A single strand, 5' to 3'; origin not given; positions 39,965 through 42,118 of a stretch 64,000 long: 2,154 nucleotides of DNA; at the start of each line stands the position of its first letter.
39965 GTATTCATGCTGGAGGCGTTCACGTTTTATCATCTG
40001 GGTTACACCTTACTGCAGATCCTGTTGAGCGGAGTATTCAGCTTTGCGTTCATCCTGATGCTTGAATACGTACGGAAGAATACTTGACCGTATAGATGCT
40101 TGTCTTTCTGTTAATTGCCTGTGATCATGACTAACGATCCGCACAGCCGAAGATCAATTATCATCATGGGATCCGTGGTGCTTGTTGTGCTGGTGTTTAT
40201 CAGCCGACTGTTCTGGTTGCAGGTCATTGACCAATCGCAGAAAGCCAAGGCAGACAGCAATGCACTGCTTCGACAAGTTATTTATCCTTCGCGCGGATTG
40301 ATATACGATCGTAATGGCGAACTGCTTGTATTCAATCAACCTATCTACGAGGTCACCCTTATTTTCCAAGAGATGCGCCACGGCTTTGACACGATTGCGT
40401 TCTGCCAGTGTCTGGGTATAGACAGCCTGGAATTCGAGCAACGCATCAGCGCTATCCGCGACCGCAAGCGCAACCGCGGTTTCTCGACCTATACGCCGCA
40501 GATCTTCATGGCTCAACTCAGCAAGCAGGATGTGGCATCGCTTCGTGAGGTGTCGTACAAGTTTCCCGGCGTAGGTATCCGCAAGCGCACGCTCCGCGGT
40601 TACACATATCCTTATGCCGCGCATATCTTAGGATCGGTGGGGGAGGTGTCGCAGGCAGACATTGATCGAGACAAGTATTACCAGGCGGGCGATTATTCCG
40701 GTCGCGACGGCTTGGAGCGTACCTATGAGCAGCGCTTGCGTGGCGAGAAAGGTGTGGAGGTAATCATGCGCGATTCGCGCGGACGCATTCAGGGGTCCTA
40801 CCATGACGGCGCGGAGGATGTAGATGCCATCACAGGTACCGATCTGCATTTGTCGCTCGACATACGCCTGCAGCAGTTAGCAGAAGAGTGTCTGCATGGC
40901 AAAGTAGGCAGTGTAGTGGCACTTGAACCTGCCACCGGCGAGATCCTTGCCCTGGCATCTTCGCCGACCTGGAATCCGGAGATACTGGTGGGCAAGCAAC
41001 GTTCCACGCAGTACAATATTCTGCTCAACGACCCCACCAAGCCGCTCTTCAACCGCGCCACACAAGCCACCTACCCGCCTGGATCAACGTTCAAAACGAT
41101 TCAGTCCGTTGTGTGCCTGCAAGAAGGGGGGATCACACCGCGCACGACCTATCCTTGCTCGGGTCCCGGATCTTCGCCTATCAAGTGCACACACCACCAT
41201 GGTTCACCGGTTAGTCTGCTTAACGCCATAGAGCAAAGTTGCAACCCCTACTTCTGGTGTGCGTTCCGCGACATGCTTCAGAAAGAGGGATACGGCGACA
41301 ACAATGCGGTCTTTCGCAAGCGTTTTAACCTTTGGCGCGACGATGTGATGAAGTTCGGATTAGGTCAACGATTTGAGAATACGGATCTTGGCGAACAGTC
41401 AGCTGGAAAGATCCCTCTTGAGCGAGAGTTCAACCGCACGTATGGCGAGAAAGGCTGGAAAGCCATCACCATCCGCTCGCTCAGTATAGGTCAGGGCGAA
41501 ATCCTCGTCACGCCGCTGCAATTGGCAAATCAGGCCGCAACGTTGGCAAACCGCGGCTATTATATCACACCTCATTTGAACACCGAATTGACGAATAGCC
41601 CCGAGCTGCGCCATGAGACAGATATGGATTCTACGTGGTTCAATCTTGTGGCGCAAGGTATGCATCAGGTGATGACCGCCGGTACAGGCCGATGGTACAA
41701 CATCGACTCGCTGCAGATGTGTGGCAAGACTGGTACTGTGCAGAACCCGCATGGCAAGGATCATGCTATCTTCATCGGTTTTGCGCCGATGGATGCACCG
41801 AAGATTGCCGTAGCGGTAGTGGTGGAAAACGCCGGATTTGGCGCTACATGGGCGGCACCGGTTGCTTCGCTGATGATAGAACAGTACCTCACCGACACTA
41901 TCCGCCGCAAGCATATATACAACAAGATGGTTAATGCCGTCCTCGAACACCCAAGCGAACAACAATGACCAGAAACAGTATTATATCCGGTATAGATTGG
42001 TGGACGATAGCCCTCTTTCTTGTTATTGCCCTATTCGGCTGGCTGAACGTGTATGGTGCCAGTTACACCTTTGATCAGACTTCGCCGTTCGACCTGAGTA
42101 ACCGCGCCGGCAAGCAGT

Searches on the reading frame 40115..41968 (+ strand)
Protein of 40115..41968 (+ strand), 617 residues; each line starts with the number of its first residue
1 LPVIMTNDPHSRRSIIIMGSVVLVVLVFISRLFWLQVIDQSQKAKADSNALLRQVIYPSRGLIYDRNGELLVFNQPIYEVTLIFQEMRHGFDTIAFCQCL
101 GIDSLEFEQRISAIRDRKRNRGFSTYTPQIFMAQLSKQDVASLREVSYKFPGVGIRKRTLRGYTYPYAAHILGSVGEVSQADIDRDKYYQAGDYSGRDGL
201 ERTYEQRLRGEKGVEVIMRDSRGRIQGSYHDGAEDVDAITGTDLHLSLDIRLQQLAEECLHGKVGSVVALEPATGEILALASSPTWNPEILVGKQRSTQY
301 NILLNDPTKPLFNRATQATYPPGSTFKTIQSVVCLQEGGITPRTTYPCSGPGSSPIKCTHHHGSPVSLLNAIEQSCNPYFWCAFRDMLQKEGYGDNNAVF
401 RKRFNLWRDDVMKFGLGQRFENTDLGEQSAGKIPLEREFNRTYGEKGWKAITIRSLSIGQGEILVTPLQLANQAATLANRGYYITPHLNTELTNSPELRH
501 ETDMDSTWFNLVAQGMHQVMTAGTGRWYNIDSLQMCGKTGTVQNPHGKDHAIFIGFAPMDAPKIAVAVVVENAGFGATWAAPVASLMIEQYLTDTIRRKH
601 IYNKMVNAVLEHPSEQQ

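Call 7: search_protein_families(library=pfam, proteins=[window:40115-41968:+])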
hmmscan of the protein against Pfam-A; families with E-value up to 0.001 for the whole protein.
window:40115-41968:+ (617 aa): 2 families
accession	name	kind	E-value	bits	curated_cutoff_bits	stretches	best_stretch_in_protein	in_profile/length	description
PF00905.27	Transpeptidase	-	5.1e-47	161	22.1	1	265-585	1-295/299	Penicillin binding protein transpeptidase domain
PF03717.20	PBP_dimer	-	1.6e-37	130.1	24.4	1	56-226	2-176/180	Penicillin-binding Protein dimerisation domain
